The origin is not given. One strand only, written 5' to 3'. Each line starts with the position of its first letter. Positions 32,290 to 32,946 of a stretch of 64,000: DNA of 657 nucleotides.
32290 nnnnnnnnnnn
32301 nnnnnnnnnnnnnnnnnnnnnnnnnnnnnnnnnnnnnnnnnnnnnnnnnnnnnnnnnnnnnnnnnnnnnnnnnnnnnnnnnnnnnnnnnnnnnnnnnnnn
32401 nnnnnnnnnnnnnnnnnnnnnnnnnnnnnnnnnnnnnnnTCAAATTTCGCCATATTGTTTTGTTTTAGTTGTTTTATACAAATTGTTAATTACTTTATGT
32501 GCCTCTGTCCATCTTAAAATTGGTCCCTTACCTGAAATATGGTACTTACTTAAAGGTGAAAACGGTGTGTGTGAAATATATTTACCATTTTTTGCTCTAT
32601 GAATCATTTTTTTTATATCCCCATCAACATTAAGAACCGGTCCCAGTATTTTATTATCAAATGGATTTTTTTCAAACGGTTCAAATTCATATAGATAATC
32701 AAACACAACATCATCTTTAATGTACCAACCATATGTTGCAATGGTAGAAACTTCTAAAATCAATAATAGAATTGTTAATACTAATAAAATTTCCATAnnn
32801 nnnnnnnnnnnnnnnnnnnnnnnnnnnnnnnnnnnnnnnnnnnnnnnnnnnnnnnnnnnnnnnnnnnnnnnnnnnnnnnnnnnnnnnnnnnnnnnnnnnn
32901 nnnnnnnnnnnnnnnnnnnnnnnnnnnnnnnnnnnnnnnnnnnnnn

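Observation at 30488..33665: Deoxyribonucleotidase - SPFH - macro domain neighbourhood resembling an anti-defence toolkit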

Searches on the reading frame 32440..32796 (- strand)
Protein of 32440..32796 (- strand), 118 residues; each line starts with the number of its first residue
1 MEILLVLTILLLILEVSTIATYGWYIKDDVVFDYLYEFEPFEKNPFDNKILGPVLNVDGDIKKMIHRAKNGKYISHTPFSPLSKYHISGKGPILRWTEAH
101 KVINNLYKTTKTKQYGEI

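Call 3: search_protein_families(library=pfam, proteins=[window:32440-32796:-], max_evalue=0.01)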
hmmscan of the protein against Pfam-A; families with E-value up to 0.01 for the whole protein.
window:32440-32796:- (118 aa): 0 families

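Call 4: search_protein_families(library=phrogs, proteins=[window:32440-32796:-], max_evalue=0.001)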
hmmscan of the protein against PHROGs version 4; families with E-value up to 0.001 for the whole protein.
window:32440-32796:- (118 aa): 0 families

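Call 6: search_protein_families(library=ncbifam, proteins=[window:32440-32796:-], max_evalue=0.01)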
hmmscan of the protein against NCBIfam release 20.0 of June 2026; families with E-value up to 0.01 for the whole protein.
window:32440-32796:- (118 aa): 0 families

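Call 7: search_protein_families(library=padloc, proteins=[window:32440-32796:-], max_evalue=0.01)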
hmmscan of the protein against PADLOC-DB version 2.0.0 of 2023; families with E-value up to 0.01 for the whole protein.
window:32440-32796:- (118 aa): 0 families

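Call 76: find_homologous_proteins(query=window:32440-32796:-, max_evalue=0.001)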
Query window:32440-32796:- (118 aa): 10 proteins with E <= 0.001 among 10 candidates.
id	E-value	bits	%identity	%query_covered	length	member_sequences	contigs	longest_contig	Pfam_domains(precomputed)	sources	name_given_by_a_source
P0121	2.0e-71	256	97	100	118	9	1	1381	-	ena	-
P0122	4.5e-33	132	58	92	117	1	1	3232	-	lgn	-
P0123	4.8e-33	132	56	94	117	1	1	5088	-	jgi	jgi:hypothetical protein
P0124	2.0e-31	127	54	94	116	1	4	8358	-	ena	-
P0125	2.3e-31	126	53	95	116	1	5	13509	-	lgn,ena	-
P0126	1.8e-30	123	56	87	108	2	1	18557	-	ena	-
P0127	8.2e-30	121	52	95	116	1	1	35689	-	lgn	-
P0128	2.9e-29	120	51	95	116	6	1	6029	-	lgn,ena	-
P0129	1.2e-27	114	50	93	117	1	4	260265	-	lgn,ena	-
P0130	2.2e-23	101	47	90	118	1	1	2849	-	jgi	jgi:hypothetical protein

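Call 77: find_encoding_contigs(protein=P0129, flank=10000, max_places=2)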
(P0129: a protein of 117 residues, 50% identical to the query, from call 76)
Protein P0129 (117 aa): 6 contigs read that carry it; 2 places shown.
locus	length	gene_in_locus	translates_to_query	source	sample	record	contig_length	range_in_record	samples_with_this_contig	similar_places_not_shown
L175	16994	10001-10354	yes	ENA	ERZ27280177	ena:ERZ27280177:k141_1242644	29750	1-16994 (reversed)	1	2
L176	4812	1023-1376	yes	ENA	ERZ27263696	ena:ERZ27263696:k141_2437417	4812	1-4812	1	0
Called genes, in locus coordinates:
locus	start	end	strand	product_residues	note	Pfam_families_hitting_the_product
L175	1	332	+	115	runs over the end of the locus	-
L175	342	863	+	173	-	-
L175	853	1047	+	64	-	-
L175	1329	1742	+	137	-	-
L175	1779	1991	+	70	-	-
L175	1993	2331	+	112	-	-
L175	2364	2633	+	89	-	-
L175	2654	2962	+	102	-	-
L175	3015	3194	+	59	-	-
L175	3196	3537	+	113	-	-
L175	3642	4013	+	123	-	-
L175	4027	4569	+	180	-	-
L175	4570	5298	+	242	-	PF00149:Metallophos, PF12850:Metallophos_2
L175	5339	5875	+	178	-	-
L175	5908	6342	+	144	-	-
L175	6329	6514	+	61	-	PF13783:DUF4177 (weak)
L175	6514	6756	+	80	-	-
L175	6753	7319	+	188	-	-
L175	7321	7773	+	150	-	PF15891:Nuc_deoxyri_tr2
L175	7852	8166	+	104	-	-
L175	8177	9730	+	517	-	PF18127:NAMPT_N, PF04095:NAPRTase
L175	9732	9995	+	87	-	-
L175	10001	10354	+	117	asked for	-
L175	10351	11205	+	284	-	PF00156:Pribosyltran (weak), PF14572:Pribosyl_synth (weak)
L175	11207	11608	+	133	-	-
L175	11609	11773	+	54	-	-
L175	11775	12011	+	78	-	-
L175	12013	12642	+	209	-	-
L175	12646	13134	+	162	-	-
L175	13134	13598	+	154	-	-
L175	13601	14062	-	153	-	-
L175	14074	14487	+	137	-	-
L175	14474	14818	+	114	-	-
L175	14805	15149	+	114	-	-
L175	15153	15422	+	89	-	-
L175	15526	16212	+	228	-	PF00149:Metallophos, PF12850:Metallophos_2 (faint)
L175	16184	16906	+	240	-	PF00535:Glycos_transf_2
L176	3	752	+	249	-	?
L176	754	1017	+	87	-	-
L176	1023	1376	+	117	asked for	-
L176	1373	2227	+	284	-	PF00156:Pribosyltran (weak), PF14572:Pribosyl_synth (weak)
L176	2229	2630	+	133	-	-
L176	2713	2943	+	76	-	-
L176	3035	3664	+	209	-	-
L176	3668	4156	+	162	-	-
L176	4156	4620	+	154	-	-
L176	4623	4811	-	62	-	?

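Call 78: find_encoding_contigs(protein=P0127, flank=10000, max_places=2)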
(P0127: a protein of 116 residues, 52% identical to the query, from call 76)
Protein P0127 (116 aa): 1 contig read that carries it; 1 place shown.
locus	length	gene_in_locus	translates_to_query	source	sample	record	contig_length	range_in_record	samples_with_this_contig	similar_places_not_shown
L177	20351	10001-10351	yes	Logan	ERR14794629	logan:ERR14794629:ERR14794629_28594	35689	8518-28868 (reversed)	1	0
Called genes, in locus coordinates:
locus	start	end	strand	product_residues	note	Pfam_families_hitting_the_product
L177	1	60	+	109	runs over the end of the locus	PF01521:Fe-S_biosyn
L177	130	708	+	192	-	PF13392:HNH_3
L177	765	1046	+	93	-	-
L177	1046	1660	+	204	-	PF00145:DNA_methylase (weak)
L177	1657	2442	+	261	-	PF19547:DUF6071 (faint)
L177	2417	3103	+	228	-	-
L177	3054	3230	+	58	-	-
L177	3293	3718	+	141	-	PF02675:AdoMet_dc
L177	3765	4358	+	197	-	PF18143:HAD_SAK_2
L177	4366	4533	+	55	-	-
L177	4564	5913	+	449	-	PF01471:PG_binding_1 (weak), PF01551:Peptidase_M23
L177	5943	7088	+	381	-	-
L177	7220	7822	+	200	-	PF01541:GIY-YIG (weak)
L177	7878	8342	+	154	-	-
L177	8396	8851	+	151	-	-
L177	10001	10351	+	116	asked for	-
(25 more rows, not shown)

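Call 79: find_encoding_contigs(protein=P0121, flank=5000, max_places=2)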
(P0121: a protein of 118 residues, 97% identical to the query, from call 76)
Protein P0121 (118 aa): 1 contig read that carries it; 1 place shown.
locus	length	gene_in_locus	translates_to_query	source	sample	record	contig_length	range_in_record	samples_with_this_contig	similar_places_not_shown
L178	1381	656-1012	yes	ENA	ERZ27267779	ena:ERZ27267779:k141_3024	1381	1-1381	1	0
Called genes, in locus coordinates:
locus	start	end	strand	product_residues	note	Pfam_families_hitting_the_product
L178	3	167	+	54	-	?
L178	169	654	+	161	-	-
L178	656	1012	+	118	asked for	-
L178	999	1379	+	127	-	?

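Call 91: find_encoding_contigs(protein=P0126, flank=10000, max_places=1)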
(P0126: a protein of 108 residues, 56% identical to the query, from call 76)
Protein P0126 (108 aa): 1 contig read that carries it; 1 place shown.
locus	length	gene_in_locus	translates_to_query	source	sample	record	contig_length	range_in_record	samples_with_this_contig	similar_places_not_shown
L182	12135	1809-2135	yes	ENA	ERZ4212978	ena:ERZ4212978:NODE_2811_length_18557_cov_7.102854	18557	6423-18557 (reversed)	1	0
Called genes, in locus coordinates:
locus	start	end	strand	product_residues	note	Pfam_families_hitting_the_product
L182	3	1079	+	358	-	?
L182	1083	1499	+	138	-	-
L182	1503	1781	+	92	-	-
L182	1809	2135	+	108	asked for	-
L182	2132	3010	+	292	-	PF00156:Pribosyltran, PF14572:Pribosyl_synth (weak)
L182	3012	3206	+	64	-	-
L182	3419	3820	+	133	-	-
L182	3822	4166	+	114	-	-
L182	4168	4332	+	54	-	-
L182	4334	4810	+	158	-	-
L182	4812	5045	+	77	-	-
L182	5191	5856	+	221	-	-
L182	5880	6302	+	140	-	-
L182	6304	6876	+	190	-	-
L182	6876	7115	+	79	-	-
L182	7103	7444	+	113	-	-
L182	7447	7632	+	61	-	-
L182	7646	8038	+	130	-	-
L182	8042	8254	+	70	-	-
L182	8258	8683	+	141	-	-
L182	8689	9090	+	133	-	PF11750:DUF3307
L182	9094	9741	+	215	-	PF00929:RNase_T (faint)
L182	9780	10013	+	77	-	-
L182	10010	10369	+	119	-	PF03061:4HBT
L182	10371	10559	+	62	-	-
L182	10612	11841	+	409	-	PF01839:FG-GAP (weak), PF13517:FG-GAP_3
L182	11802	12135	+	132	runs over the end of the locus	PF08299:Bac_DnaA_C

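Call 92: find_encoding_contigs(protein=P0125, flank=10000, max_places=1)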
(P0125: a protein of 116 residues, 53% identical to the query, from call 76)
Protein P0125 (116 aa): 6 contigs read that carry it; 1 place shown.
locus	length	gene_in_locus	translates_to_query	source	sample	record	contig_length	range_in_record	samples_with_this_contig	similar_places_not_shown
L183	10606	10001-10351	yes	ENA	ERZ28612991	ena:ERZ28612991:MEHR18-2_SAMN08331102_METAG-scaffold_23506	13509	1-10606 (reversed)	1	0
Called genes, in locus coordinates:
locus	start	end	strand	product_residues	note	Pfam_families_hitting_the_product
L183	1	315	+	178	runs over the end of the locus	-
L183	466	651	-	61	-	-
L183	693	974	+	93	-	-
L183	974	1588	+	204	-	PF00145:DNA_methylase (weak)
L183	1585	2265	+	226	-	-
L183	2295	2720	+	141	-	PF02675:AdoMet_dc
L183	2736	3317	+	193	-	PF18143:HAD_SAK_2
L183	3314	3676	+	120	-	PF03061:4HBT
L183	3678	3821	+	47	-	-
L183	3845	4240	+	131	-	PF10504:DUF2452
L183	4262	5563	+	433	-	-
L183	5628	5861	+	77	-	-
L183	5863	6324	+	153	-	PF03013:Pyr_excise (weak)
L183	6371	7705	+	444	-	-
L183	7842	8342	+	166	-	-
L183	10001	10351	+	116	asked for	-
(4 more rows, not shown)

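Call 110: predict_structure(alignment_id=A2)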
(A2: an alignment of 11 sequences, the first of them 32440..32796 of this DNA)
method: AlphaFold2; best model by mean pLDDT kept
length: 118 residues; sequences in the alignment: 11
mean_pLDDT: 52.5   pTM: 0.35
mean pLDDT of the five models: 52.5, 49.6, 48.1, 47.4, 46.0
residues with pLDDT >= 90: 0; 70-90: 15; 50-70: 46; < 50: 57
segments of 3 or more residues with pLDDT < 50: 23-59, 62-72, 110-118
pLDDT, mean of each block of 10 residues (from residue 1): 85 69 43 33 40 43 47 54 59 58 56 41
secondary structure, 60 per line:
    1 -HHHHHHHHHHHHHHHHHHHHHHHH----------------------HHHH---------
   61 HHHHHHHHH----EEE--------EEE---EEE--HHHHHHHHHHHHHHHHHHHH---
elements in order: H2-25 H48-51 H61-69 E74-76 E85-87 E91-93 H96-115
